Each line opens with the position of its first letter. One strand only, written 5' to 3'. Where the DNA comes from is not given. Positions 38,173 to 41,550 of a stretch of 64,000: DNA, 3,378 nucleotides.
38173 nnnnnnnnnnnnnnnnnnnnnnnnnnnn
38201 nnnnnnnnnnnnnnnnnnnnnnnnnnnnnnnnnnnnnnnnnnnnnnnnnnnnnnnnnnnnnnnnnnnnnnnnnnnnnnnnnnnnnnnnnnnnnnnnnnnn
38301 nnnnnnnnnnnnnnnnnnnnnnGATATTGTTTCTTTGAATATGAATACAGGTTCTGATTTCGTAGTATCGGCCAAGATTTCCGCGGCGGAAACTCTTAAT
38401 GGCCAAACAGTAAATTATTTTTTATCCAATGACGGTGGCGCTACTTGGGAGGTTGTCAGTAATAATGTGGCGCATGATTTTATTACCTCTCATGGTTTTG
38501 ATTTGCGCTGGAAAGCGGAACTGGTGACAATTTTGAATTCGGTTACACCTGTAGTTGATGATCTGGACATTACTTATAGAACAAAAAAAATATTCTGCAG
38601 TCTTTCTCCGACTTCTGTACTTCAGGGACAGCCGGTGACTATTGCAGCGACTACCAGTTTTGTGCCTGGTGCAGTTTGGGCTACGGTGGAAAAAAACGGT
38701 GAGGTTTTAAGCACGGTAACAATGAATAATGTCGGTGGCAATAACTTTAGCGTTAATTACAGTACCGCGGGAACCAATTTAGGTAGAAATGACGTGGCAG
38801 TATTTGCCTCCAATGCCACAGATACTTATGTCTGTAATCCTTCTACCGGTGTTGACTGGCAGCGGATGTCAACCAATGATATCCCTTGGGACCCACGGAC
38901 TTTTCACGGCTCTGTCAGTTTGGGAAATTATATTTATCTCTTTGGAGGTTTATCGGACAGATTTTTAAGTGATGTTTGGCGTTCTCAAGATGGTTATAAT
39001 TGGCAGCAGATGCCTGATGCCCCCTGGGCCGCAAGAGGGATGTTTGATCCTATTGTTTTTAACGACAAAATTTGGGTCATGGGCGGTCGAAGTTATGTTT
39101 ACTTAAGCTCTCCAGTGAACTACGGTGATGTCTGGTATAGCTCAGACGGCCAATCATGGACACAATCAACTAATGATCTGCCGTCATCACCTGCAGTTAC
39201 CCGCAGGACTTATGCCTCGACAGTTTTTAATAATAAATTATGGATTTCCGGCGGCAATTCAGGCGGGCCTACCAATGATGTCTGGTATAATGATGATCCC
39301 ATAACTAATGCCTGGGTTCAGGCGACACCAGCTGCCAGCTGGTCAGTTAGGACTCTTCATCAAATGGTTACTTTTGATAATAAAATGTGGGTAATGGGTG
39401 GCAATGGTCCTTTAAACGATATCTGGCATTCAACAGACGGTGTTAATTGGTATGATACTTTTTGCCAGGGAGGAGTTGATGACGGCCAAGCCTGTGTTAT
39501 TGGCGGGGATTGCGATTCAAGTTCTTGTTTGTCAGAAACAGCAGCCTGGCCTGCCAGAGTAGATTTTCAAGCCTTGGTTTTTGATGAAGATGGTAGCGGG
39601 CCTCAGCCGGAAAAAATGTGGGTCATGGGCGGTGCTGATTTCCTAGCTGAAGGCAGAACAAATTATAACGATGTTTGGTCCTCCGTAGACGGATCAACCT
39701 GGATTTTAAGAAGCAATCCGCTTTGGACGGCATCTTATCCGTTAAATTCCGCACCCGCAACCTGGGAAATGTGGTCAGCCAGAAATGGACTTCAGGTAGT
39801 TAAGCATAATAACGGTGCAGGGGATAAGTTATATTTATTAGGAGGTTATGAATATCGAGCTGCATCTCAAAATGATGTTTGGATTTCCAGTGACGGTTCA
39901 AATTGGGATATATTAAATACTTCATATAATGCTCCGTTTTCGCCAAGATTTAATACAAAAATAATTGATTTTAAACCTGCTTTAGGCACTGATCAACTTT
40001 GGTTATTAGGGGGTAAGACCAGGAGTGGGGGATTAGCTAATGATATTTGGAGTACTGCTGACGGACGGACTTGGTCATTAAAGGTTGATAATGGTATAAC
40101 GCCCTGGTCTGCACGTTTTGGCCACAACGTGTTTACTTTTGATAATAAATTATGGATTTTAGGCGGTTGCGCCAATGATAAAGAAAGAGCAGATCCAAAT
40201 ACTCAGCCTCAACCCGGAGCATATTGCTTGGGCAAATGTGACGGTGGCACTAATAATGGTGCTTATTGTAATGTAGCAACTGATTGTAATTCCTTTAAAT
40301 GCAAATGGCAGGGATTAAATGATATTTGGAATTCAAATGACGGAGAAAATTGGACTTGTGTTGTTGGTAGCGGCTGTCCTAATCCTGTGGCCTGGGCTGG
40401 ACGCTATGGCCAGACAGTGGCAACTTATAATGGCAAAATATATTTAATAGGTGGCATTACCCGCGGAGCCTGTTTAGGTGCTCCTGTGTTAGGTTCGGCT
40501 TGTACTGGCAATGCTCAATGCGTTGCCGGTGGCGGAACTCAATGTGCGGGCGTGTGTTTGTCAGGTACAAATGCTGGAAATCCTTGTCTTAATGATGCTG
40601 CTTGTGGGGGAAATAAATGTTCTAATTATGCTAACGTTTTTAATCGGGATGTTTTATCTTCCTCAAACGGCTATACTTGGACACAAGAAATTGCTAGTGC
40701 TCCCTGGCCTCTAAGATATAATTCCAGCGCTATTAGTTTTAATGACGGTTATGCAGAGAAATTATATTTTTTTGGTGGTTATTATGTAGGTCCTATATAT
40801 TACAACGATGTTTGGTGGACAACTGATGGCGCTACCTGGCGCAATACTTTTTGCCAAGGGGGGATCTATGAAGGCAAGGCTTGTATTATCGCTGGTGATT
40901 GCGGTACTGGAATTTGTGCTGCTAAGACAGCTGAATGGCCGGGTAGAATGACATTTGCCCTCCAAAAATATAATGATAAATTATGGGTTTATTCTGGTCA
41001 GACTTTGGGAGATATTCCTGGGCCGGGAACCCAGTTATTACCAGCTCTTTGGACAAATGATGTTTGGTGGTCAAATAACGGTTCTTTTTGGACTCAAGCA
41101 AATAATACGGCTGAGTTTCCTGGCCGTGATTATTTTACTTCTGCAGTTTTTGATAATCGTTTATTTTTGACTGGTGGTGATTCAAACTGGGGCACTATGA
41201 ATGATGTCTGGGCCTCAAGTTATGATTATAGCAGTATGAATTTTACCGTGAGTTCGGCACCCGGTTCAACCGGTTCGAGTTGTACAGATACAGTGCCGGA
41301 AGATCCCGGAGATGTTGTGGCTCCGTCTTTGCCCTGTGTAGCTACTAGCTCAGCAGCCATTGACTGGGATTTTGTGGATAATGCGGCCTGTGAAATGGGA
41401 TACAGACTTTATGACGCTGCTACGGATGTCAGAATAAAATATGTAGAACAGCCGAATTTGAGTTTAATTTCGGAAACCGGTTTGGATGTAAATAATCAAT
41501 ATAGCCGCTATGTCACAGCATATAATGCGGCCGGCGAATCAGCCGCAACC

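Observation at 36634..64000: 27 kb tandem array of four giant (2.3-2.55 k aa) cell-surface proteins with a modular, shuffled architecture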

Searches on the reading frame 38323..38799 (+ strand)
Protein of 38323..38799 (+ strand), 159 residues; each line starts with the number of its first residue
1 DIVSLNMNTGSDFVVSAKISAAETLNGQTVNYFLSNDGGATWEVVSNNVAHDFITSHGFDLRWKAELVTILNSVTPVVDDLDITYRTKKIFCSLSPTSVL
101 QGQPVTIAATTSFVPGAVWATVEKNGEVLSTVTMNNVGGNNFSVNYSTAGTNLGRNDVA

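Call 92: search_protein_families(library=pfam, proteins=[window:38323-38799:+], max_evalue=0.1)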
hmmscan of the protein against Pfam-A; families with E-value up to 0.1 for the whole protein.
window:38323-38799:+ (159 aa): 2 families
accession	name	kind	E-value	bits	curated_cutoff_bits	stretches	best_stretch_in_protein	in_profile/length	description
PF02012.26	BNR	-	0.063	13.7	27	0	33-43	1-11/12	BNR/Asp-box repeat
PF16640.11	Big_3_5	-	0.065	14.2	35.5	1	94-152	3-63/88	Bacterial Ig-like domain (group 3)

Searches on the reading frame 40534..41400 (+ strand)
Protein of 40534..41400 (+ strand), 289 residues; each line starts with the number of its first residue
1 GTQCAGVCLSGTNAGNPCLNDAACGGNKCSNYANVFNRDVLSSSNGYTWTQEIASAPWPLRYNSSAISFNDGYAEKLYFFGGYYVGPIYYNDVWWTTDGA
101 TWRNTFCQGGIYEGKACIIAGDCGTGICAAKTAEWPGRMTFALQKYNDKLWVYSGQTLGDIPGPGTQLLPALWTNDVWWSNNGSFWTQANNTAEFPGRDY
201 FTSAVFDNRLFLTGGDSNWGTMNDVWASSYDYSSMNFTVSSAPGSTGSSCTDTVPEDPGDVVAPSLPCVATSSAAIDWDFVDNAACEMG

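Call 39: search_protein_families(library=pfam, proteins=[window:40534-41400:+], max_evalue=1)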
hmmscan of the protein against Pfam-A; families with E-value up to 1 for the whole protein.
window:40534-41400:+ (289 aa): 6 families
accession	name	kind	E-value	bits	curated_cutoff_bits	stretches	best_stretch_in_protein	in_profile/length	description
PF24681.1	Kelch_KLHDC2_KLHL20_DRC7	-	2.5e-10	40.5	50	2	140-244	55-148/221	KLHDC2/KLHL20/DRC7 Kelch-repeats domain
PF13964.12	Kelch_6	-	0.00011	22.4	25.3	2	198-226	2-31/50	Kelch motif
PF13418.12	Kelch_4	-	0.0006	20.1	21.6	1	198-231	2-35/49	Galactose oxidase, central domain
PF01344.31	Kelch_1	-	0.001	18.9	20.1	1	198-227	2-31/46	Kelch motif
PF07646.21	Kelch_2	-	0.0025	18.2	21.3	1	75-99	12-31/48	Kelch motif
PF21481.3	DIKK1-2-4_C-subdom1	-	0.063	13.8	27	1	113-130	1-18/30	Dickkopf-related protein 1/2/4, C-terminal subdomain 1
